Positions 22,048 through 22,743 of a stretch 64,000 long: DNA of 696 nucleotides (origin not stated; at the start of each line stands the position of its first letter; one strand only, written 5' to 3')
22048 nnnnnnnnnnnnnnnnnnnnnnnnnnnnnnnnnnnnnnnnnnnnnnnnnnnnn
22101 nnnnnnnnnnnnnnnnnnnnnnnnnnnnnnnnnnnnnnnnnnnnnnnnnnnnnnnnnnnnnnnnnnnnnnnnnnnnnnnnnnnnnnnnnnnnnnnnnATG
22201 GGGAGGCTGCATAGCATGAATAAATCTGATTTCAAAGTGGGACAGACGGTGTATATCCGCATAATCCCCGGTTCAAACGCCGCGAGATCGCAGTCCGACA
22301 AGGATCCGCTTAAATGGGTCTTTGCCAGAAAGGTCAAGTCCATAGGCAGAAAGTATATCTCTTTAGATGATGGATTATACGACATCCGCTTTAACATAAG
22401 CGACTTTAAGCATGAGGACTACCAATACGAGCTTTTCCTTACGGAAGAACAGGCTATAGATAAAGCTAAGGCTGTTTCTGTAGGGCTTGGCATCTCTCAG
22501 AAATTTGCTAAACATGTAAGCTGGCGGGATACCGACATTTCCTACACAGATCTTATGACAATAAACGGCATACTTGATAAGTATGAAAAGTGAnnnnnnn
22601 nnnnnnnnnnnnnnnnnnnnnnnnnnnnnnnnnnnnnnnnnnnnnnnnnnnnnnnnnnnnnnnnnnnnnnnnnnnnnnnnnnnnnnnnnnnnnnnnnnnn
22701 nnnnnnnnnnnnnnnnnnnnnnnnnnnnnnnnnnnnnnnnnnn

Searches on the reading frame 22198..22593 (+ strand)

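Call 16: search_protein_families(library=phrogs, proteins=[window:22198-22593:+], max_evalue=0.01)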
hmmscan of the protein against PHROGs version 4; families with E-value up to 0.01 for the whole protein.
window:22198-22593:+ (131 aa): 1 family
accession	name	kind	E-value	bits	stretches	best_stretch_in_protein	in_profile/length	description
phrog_3032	-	unknown function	1.6e-12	48.9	1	7-130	2-121/123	-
